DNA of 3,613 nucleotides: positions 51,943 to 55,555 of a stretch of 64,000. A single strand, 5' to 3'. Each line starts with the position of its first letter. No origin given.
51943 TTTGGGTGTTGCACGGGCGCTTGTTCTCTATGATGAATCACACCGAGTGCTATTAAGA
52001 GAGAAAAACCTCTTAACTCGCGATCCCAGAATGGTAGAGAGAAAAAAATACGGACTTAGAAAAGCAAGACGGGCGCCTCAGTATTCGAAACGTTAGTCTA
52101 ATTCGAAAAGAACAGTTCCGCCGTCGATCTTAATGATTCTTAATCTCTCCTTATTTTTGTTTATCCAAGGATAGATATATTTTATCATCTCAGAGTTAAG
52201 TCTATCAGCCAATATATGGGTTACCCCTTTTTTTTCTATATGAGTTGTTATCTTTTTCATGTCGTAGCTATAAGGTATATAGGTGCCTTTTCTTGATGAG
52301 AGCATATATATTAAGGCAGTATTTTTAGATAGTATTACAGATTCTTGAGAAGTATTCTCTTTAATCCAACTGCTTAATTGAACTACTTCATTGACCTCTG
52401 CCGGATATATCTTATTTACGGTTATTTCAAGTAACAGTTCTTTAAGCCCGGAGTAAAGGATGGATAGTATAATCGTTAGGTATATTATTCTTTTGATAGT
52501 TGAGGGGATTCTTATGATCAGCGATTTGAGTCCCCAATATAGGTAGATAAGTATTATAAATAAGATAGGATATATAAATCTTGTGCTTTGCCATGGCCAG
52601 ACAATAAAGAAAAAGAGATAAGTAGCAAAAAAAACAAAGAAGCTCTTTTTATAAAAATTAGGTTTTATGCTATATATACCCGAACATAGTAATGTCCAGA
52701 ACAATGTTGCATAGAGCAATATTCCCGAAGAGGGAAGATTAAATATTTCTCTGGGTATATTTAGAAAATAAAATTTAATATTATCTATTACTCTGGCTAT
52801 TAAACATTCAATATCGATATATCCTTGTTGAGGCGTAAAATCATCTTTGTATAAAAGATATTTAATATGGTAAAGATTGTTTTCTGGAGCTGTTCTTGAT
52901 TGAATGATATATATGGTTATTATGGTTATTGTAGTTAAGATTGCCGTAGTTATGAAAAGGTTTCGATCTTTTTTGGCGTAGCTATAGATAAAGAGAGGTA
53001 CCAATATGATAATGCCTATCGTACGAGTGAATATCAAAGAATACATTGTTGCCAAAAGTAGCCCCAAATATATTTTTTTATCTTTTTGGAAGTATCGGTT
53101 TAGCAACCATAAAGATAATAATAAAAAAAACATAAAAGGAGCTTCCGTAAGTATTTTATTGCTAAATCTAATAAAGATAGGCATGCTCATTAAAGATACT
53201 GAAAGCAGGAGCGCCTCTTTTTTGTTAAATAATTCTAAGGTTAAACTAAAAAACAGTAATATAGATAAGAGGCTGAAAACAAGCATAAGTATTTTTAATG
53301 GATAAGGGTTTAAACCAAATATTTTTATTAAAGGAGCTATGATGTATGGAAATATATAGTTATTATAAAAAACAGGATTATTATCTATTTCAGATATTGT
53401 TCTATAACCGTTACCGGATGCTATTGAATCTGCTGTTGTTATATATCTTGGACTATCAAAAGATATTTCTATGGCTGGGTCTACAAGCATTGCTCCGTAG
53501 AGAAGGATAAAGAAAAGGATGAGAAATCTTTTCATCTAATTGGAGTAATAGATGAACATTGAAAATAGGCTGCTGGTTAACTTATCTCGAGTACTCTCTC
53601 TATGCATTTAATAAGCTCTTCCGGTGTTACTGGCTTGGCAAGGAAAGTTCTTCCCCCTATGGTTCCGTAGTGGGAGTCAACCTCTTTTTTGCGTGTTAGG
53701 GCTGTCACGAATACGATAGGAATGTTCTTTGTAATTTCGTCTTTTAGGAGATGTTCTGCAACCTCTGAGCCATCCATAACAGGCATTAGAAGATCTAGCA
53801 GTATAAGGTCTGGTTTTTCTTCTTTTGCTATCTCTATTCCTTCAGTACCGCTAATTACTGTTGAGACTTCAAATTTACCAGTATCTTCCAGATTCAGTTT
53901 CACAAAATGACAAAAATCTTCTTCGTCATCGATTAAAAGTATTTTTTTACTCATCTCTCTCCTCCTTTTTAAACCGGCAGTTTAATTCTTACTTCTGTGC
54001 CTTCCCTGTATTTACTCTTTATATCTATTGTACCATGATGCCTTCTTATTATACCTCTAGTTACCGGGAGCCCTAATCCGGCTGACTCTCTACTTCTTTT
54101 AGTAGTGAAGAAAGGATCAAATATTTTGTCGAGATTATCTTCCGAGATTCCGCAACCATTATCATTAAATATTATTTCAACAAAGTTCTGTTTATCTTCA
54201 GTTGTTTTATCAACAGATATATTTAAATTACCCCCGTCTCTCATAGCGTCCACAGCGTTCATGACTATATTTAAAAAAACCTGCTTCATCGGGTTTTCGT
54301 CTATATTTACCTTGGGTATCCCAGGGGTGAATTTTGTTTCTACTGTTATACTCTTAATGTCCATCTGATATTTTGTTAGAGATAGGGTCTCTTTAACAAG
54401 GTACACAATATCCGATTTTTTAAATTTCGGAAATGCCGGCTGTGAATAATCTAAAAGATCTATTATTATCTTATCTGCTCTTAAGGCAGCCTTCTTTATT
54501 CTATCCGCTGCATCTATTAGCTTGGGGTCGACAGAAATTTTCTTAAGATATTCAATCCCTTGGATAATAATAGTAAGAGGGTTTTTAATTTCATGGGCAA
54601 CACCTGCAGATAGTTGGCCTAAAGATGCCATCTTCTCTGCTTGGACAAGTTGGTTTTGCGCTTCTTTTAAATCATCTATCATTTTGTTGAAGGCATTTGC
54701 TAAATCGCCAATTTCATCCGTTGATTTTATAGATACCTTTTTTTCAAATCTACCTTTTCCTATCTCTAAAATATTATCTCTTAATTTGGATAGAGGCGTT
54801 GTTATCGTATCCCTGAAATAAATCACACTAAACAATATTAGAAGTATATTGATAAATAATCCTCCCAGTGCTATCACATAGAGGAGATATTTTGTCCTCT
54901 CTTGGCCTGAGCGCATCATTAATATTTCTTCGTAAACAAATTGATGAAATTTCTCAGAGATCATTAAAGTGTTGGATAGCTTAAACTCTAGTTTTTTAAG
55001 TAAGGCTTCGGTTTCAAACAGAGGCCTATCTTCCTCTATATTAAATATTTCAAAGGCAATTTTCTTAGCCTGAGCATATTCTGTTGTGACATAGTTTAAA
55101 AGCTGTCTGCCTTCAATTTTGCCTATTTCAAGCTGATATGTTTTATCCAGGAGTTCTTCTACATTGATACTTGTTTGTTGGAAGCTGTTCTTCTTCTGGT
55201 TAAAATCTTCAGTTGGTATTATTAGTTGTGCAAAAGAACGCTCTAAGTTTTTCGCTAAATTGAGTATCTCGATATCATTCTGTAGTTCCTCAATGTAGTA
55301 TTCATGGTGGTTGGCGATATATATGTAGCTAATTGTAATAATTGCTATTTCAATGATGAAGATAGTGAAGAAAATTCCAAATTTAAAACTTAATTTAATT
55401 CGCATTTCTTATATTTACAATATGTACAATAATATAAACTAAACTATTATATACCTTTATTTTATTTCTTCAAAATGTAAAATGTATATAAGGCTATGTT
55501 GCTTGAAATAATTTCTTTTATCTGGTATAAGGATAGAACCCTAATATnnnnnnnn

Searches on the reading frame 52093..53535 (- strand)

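Call 64: search_protein_families(library=pfam, proteins=[window:52093-53535:-], max_evalue=0.0001)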
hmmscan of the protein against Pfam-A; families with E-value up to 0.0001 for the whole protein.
window:52093-53535:- (480 aa): 1 family
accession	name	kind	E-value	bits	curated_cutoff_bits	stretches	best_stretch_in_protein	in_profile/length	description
PF13231.12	PMT_2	-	1.1e-09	39.1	26.1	1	62-210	6-154/160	Dolichyl-phosphate-mannose-protein mannosyltransferase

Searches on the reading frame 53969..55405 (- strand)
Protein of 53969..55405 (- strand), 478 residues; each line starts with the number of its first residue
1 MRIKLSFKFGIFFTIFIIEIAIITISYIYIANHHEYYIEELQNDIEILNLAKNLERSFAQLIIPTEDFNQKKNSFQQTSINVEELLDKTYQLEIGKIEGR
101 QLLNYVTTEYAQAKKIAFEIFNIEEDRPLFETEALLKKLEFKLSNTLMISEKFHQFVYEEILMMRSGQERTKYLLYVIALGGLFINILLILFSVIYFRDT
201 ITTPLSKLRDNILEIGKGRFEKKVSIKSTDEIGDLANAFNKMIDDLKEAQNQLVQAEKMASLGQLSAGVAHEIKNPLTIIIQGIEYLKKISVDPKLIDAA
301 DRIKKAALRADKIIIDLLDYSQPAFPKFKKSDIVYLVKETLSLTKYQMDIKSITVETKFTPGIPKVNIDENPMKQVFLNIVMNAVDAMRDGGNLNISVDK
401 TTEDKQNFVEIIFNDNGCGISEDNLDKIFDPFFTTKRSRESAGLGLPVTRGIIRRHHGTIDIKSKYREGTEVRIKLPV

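Call 64: search_protein_families(library=pfam, proteins=[window:53969-55405:-], max_evalue=0.0001)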
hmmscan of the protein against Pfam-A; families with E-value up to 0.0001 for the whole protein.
window:53969-55405:- (478 aa): 4 families
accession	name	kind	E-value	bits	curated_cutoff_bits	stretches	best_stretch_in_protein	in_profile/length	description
PF02518.31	HATPase_c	-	6.9e-25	88.1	26.4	1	369-477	2-108/111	Histidine kinase-, DNA gyrase B-, and HSP90-like ATPase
PF00672.30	HAMP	-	3.6e-12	46.8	25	1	200-247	5-52/53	HAMP domain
PF00512.31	HisKA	-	3.7e-11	43.4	26.9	1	262-322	2-62/66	His Kinase A (phospho-acceptor) domain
PF13589.12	HATPase_c_3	-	5.5e-05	23.7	25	0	374-442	4-68/137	Histidine kinase-, DNA gyrase B-, and HSP90-like ATPase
